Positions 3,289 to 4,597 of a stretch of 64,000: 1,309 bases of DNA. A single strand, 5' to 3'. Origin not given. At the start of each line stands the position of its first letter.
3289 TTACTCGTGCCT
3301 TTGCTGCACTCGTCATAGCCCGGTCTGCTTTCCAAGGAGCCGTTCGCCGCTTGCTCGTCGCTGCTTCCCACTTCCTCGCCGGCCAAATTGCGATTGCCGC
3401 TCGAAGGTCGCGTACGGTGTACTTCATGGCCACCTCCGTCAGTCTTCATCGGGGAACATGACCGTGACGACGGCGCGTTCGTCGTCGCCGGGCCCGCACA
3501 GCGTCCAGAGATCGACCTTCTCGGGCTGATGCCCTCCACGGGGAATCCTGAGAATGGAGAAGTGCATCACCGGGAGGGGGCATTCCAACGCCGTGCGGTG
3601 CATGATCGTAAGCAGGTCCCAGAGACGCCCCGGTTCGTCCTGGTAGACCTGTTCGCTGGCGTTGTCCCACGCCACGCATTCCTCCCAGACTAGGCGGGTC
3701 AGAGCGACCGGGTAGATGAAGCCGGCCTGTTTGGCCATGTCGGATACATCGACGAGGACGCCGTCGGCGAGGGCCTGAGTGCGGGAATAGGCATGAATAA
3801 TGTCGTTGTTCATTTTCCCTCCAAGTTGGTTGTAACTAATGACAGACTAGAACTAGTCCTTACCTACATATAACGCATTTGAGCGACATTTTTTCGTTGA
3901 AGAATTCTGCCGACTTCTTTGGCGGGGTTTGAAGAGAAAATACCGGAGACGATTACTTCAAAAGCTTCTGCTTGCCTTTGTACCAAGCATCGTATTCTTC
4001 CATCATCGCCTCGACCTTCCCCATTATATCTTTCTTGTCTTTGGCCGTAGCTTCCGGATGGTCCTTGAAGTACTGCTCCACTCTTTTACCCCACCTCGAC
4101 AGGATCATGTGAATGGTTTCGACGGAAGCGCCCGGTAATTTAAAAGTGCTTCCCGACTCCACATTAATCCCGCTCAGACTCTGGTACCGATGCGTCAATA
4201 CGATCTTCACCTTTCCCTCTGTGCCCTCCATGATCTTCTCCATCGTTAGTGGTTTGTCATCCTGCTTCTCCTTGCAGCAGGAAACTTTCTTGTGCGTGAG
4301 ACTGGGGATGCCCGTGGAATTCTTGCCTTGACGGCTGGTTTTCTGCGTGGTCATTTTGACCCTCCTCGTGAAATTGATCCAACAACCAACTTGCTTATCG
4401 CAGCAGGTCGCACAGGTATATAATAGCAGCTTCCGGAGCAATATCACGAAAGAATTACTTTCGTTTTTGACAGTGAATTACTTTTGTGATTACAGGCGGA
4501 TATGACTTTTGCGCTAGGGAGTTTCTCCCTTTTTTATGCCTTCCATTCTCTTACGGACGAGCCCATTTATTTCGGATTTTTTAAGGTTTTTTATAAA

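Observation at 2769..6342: WYL (BrxR/CapW-like) regulator heading an operon of an AT-rich 293-aa unknown gene plus four small unknown proteins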

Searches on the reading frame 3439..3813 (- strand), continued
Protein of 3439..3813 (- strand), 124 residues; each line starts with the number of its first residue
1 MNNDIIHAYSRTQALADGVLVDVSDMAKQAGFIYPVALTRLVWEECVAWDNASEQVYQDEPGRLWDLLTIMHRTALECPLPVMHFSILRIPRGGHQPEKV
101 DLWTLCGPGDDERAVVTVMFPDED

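Call 71: fold_search(model_id=the predicted structure, library=viral)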
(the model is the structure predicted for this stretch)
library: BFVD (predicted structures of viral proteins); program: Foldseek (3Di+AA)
matches with E <= 10: 683; with E <= 0.001: 0
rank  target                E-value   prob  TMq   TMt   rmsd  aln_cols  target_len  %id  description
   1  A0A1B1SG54            7.1e-02  0.41  0.32  0.27   9.9       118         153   15  Uncharacterized protein [Arthrobacter phage Conboy]
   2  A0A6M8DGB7            9.8e-02  0.25  0.25  0.21  12.8        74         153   15  (no name in the UniProt tables at hand)
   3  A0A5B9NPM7            1.0e-01  0.57  0.38  0.51   5.1       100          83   10  Uncharacterized protein [Bacillus phage vB_BspS_SplendidRed]
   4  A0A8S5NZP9            1.0e-01  0.16  0.23  0.20  10.6       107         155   15  Uncharacterized protein [Myoviridae sp. ctLnO19]
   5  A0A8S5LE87            2.2e-01  0.15  0.23  0.21  12.9       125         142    7  Single stranded DNA binding protein [Podoviridae sp. ctMxM32]
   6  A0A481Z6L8            3.8e-01  0.30  0.23  0.08   5.3        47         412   15  Uncharacterized protein [Pithovirus LCPAC202]
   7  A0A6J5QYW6            3.8e-01  0.13  0.16  0.22   7.8        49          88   20  Uncharacterized protein [uncultured Caudovirales phage]
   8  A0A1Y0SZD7            4.0e-01  0.08  0.21  0.12  12.7       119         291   12  Uncharacterized protein [Pseudomonas phage Phabio]
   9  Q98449                4.9e-01  0.06  0.19  0.17  16.2       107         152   10  Uncharacterized protein [Paramecium bursaria Chlorella virus 1]
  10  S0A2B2                5.2e-01  0.44  0.30  0.23   3.0        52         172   12  Uncharacterized protein [Cellulophaga phage phi18:3]
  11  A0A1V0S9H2            5.2e-01  0.10  0.25  0.21  12.6       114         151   10  Uncharacterized protein [Catovirus CTV1]
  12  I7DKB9                5.9e-01  0.14  0.27  0.29   7.1        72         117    6  Uncharacterized protein [Pseudomonas phage PA7]
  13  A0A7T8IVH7            5.9e-01  0.09  0.18  0.20   8.4        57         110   18  Uncharacterized protein [Erwinia phage pEa_SNUABM_5]
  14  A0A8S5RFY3            6.7e-01  0.14  0.24  0.36   6.8        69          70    9  Uncharacterized protein [virus sp. ctE0n6]
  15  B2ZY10                7.6e-01  0.14  0.22  0.39   5.5        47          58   15  Uncharacterized protein [Ralstonia phage phiRSL1]
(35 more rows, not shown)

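Call 80: search_dna_similar(query=window:3439-3813:-, collection=phages, mode=protein, max_evalue=0.00001, max_rows=15)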
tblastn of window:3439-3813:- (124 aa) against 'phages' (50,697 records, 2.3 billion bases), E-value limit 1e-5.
No match.

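Call 81: search_dna_similar(query=window:3439-3813:-, collection=plasmids, mode=protein, max_evalue=0.00001, max_rows=15)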
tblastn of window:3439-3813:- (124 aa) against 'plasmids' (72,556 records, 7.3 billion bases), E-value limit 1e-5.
Records with a match: 239; places in all: 244; records where one place covers at least 80% of the query: 234.
Best place of each record, by identity: <60% 239.
By first word of the organism name: Xanthomonas 129; Streptomyces 30; uncultured 16; Rhodococcus 7; Nocardia 6; Paenibacillus 4; Halomonas 4; Pseudomonas 3; Brevibacillus 3; Hydrogenophaga 3; and 27 more.
By predicted mobility (MOB-suite, as given by PLSDB): conjugative 142; non-mobilizable 83; mobilizable 14.
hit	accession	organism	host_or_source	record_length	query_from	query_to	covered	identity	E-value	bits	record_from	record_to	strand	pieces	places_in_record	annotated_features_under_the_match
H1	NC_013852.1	Allochromatium vinosum DSM 180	-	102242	2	124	99%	51.6%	6e-29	116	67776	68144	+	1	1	DUF6573 family protein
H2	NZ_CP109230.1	Streptomyces anthocyanicus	-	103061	3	124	98%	49.2%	1e-24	103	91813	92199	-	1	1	DUF6573 family protein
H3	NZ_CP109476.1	Streptomyces sp. NBC_01455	-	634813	3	124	98%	48.5%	5e-24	102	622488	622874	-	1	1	DUF6573 family protein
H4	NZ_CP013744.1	Streptomyces sp. CdTB01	soil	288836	3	124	98%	48.5%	1e-23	101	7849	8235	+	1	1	DUF6573 family protein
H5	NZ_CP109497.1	Streptomyces sp. NBC_01431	-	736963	3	124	98%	48.5%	2e-23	100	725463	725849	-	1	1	DUF6573 family protein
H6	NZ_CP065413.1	Pseudomonas aeruginosa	Homo sapiens,metagenomic assembly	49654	3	124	98%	48.4%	1e-29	118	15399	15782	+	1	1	DUF6573 family protein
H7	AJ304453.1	uncultured bacterium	-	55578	3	124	98%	48.4%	2e-29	117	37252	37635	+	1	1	hypothetical protein 39.4 kDa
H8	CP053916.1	Acidovorax sp. YS12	-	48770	5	124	97%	48.8%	4e-32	125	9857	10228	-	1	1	hypothetical protein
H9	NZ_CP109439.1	Streptomyces sp. NBC_01483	-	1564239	3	124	98%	47.7%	7e-24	101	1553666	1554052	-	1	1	none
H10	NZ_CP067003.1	Xanthomonas campestris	Brassica tournefortii,Cell ...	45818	3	124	98%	47.7%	7e-26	107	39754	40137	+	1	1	DUF6573 family protein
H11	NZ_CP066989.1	Xanthomonas campestris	Sisymbrium officinale (syn. ...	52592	3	124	98%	47.7%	7e-26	107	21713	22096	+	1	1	DUF6573 family protein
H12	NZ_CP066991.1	Xanthomonas campestris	Sisymbrium officinale (syn. ...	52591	3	124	98%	47.7%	7e-26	107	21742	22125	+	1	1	DUF6573 family protein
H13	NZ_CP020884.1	Xanthomonas citri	Citrus x aurantiifolia,Cell culture,leaf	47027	3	124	98%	47.7%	9e-26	107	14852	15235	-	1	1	DUF6573 family protein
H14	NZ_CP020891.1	Xanthomonas citri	Citrus hystrix,Cell culture,leaf,leaf ...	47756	3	124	98%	47.7%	9e-26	107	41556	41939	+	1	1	DUF6573 family protein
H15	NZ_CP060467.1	Xanthomonas citri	Cell culture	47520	3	124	98%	47.7%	1e-25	107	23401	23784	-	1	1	DUF6573 family protein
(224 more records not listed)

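Call 82: get_annotated_region(hit=H10, flank=7000)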
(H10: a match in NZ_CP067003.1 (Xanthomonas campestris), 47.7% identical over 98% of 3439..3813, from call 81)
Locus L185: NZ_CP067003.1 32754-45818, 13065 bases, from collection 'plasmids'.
description: Xanthomonas campestris pv. campestris strain 39-3 plasmid unnamed, complete sequence
organism: Xanthomonas campestris (NCBI taxid 340)
taxonomy: Bacteria; Pseudomonadota; Gammaproteobacteria; Lysobacterales; Lysobacteraceae; Xanthomonas; Xanthomonas campestris
host: -; source: Brassica tournefortii,Cell Culture,Symptomatic leaf tissue; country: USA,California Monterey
typing (MOB-suite, as given by PLSDB): conjugative; relaxase MOBP; mating-pair formation MPF_T
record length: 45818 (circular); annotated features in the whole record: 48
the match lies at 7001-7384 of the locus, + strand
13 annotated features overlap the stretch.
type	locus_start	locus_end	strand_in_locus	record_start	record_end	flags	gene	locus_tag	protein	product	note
CDS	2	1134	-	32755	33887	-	-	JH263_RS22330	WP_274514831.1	IS3-like element IS476 family transposase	GO:0006313 - DNA transposition [Evidence IEA]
CDS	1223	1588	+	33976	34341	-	-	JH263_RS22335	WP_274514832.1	hypothetical protein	-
CDS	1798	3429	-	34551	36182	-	xopAE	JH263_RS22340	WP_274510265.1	type III secretion system effector XopAE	GO:0030254 - protein secretion by the type III secretion system [Evidence IEA]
CDS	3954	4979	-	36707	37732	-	-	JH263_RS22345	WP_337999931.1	IS3 family transposase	-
CDS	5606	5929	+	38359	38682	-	-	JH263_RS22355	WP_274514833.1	hypothetical protein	-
CDS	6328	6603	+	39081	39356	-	-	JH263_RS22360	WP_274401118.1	hypothetical protein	-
CDS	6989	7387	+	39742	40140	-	-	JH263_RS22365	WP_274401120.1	DUF6573 family protein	-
CDS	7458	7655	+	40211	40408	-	-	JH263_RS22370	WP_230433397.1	hypothetical protein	-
CDS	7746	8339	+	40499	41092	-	-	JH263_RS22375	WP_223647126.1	hypothetical protein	-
CDS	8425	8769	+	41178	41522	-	-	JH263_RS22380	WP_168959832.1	hypothetical protein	-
CDS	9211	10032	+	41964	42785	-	-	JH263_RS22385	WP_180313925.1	hypothetical protein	-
CDS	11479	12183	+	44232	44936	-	-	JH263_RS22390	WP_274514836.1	DNA-binding protein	-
CDS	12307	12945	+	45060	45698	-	parA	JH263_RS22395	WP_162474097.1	ParA family partition ATPase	-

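Call 83: get_annotated_region(hit=H6, flank=7000)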
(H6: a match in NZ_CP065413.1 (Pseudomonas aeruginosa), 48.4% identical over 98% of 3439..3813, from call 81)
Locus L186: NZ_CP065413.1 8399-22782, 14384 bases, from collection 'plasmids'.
description: Pseudomonas aeruginosa isolate P33 plasmid pP33-1, complete sequence
organism: Pseudomonas aeruginosa (NCBI taxid 287)
taxonomy: Bacteria; Pseudomonadota; Gammaproteobacteria; Pseudomonadales; Pseudomonadaceae; Pseudomonas; Pseudomonas aeruginosa
host: -; source: Homo sapiens,metagenomic assembly; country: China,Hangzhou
typing (MOB-suite, as given by PLSDB): non-mobilizable; mating-pair formation MPF_T
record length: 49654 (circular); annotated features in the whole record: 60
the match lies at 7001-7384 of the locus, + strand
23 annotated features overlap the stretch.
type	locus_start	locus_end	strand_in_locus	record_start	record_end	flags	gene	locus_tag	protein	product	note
CDS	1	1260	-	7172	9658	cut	-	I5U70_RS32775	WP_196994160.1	VirB4 family type IV secretion/conjugal transfer ATPase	-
CDS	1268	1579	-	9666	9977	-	-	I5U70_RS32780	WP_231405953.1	VirB3 family type IV secretion system protein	-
CDS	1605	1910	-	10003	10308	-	-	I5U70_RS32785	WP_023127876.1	TrbC/VirB2 family protein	-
CDS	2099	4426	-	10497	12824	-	topA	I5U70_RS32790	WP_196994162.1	type I DNA topoisomerase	GO:0006260 - DNA replication [Evidence IEA]; GO:0006265 - DNA topological change [Evidence IEA]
CDS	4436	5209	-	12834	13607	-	-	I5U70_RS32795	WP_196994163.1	lytic transglycosylase domain-containing protein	-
CDS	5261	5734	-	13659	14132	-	-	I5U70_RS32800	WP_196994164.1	hypothetical protein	-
CDS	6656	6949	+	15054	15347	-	-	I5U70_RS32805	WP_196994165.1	hypothetical protein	-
CDS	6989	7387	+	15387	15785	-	-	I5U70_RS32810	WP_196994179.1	DUF6573 family protein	-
CDS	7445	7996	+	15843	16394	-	-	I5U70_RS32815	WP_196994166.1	hypothetical protein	-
CDS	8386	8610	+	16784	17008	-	-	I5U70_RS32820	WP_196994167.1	hypothetical protein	-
CDS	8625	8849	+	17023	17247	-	-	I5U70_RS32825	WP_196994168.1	hypothetical protein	-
CDS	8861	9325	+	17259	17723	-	-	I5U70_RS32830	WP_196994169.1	hypothetical protein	-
CDS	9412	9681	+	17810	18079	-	-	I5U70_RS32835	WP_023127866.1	hypothetical protein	-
CDS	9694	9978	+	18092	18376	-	-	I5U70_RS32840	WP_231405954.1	hypothetical protein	-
CDS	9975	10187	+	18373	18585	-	-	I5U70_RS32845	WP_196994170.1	hypothetical protein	-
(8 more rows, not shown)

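Call 84: get_annotated_region(hit=H7, flank=7000)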
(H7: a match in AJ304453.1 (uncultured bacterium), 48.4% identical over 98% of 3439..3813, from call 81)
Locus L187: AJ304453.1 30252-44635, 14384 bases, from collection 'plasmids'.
description: Uncultured bacterium plasmid pSB102 complete genome
organism: uncultured bacterium (NCBI taxid 77133)
taxonomy: Bacteria; ; ; ; ; ; uncultured bacterium
host: -; source: -; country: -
typing (MOB-suite, as given by PLSDB): conjugative; relaxase MOBP; mating-pair formation MPF_T
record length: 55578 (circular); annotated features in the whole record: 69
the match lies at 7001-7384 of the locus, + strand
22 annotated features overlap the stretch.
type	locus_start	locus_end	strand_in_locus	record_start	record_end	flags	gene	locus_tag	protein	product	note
CDS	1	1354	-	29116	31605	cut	traE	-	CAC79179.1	TraE protein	-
CDS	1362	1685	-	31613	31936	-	traD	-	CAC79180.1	TraD protein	-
CDS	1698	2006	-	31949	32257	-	traC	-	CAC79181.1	TraC protein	-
CDS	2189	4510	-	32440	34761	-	traB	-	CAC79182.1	TraB protein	-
CDS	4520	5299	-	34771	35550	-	traA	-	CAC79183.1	traA protein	-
CDS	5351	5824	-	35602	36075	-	-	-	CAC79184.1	hypothetical protein 18.1 kDa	-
CDS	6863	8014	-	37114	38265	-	-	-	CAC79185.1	hypothetical protein 39.4 kDa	-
CDS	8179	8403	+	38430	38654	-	-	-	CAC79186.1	hypothetical protein 8.2 kDa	-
CDS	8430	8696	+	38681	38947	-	-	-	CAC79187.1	hypothetical protein 9.8 kDa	-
CDS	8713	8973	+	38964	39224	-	-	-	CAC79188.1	hypothetical 9.3 kDa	-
CDS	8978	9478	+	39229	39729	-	-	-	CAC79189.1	hypothetical protein 17.7kDa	-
CDS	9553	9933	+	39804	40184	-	-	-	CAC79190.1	hypothetical protein 13.1 kDa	-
CDS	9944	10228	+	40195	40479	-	-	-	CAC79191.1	hypothetical protein 10.3 kDa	-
CDS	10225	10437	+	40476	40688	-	-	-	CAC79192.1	hypothetical protein 7.5 kDa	-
CDS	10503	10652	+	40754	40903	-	-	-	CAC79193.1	hypothetical protein 5.6 kDa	-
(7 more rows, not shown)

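Call 104: fold_search(model_id=the predicted structure, library=pdb)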
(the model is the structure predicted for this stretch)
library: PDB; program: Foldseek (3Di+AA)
matches with E <= 10: 650; with E <= 0.001: 0
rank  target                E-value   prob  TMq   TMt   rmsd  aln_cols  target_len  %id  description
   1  6cp8_A                1.5e-01  0.38  0.31  0.26   5.8        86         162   14  Contact-dependent growth inhibition toxin-immunity protein complex from from E. coli 3006 (released 2019-03-13)
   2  9u5n_B                2.9e-01  0.28  0.25  0.29   6.7        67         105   13  Structure of Chloroflexus aggregans flavin based fluorescent protein (CagFbFP) Q89E variant (complex with FMN) (released 2026-03-25)
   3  1n9n                  2.9e-01  0.20  0.30  0.33   8.0       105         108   12  Crystal structure of the Phot-LOV1 domain from Chlamydomonas reinhardtii in illuminated state. Data set of a single crys (released 2003-06-17)
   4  6vek_A                3.1e-01  0.41  0.33  0.15   5.6        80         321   12  Contact-dependent growth inhibition toxin-immunity protein complex from from E. coli 3006, full-length (released 2021-01-27)
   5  8p0w_J                3.1e-01  0.11  0.22  0.15  24.3        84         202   15  Structure of the human Commander complex COMMD ring (released 2024-03-20)
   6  8iff_B                3.3e-01  0.33  0.28  0.05   5.1        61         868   10  Cryo-EM structure of Arabidopsis phytochrome A. (released 2023-08-02)
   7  9cmf_A                3.8e-01  0.21  0.33  0.08   7.4       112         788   12  Substrate bound DosP (released 2024-11-20)
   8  9pl2_A                4.3e-01  0.04  0.17  0.17  14.0       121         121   10  Crystal structure of a SnoaL-like domain-containing protein from Mycobacterium ulcerans (released 2025-07-23)
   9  5bka_D                4.6e-01  0.05  0.17  0.17  15.2       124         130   10  2.1 Angstrom structure of ActVI-ORFA from Streptomyces Coelicolor (released 2020-06-03)
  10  8f2r_B                4.9e-01  0.08  0.21  0.14  25.6        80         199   18  Human CCC complex (released 2023-05-24)
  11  8yj4_F                4.9e-01  0.05  0.15  0.14  13.8        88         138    6  The complex structure of SdnG with its analogue of substrate (released 2025-10-22)
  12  6rhf_B                5.2e-01  0.21  0.25  0.29   6.6        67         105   15  Structure of Chloroflexus aggregans Cagg_3753 LOV domain C85A variant (CagFbFP) (released 2019-05-15)
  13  4zph_C                5.5e-01  0.44  0.30  0.17   3.7        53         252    6  Crystal Structure of the Heterodimeric HIF-2a:ARNT Complex with Proflavine (released 2015-08-12)
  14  8f5z_A                6.3e-01  0.33  0.30  0.05   3.3        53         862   13  Composite map of CryoEM structure of Arabidopsis thaliana phytochrome A (released 2023-06-28)
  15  3t8n_F                6.3e-01  0.18  0.24  0.23   8.7        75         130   13  Crystal structure of ketosteroid isomerase Y16AD103A from Pseudomonas putida (released 2011-11-23)
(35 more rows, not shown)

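Call 105: search_protein_families(library=pfam, proteins=[L163:9591-11594:+, L139:5139-5840:+, L120:4096-5511:+], max_evalue=0.001)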
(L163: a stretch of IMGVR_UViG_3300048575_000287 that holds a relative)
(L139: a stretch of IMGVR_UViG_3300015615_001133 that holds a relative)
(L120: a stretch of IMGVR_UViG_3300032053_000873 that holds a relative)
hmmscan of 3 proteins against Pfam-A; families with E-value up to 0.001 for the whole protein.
L163:9591-11594:+ (667 aa): 2 families
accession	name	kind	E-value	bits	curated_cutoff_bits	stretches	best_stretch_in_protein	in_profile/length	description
PF05876.18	GpA_ATPase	-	1.7e-57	195.3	25.6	1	79-335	2-247/247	Phage terminase large subunit gpA, ATPase domain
PF20454.4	GpA_nuclease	-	3.6e-52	177.8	22.5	1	357-631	3-294/294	Terminase large subunit gpA, endonuclease domain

L139:5139-5840:+ (233 aa): 6 families
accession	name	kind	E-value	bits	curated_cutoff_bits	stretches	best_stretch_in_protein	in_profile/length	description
PF00004.35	AAA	-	8.8e-11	42.8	21.2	1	67-178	1-126/131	ATPase family associated with various cellular activities (AAA)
PF05496.18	RuvB_N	-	6.6e-08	32.9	27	1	32-89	2-58/159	Holliday junction DNA helicase RuvB P-loop domain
PF07728.20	AAA_5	-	2.5e-07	31.2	22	1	67-149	2-92/139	AAA domain (dynein-related subfamily)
PF13191.12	AAA_16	-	3.3e-06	28.2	32.6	1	55-135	17-85/167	AAA ATPase domain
PF13177.12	DNA_pol3_delta2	-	0.0007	20.1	27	0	99-157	77-134/161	DNA polymerase III, delta subunit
PF13238.12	AAA_18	-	0.00071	20.5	29.4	1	68-97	2-25/128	AAA domain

L120:4096-5511:+ (471 aa): 2 families
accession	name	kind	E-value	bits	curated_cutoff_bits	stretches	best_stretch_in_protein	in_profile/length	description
PF00004.35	AAA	-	2e-23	83.7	21.2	1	244-374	1-130/131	ATPase family associated with various cellular activities (AAA)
PF17862.7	AAA_lid_3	-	0.00014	21.7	27.2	1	402-419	12-29/45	AAA+ lid domain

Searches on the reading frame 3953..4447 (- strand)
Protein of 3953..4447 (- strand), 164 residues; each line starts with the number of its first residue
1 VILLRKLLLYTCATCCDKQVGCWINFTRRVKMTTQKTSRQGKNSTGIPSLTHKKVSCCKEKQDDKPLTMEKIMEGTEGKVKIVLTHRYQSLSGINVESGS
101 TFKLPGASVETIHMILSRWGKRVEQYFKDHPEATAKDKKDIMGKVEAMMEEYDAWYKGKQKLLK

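Call 3: search_protein_families(library=pfam, proteins=[window:3953-4447:-], max_evalue=0.1)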
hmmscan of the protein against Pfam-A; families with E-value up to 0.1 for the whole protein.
window:3953-4447:- (164 aa): 0 families

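Call 5: search_protein_families(library=padloc, proteins=[window:3953-4447:-], max_evalue=0.1)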
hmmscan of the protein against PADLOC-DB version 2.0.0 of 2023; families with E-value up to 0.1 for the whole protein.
window:3953-4447:- (164 aa): 1 family
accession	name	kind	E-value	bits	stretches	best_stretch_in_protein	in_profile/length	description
PDLC00401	SduA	-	0.0016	16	1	35-148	41-149/404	DUF4263 domain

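Call 6: search_protein_families(library=phrogs, proteins=[window:3953-4447:-], max_evalue=0.1)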
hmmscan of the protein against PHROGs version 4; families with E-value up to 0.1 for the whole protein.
window:3953-4447:- (164 aa): 0 families

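Call 12: search_protein_families(library=ncbifam, proteins=[window:3953-4354:-], max_evalue=0.1)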
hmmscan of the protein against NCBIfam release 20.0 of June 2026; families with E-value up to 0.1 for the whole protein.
window:3953-4354:- (133 aa): 0 families

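Call 33: search_protein_representatives(protein=window:3953-4354:-)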
Query: 133 residues. Proteins with E-value up to 0.001 (for the whole library): 3; up to 1e-10: 2; up to 1e-30: 1. The best 3 are listed.
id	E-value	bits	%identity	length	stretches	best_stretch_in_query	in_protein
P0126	4.1e-83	291.6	100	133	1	1-133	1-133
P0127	1.7e-14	69.9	29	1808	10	19-59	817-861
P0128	7.1e-09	51.8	28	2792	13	22-120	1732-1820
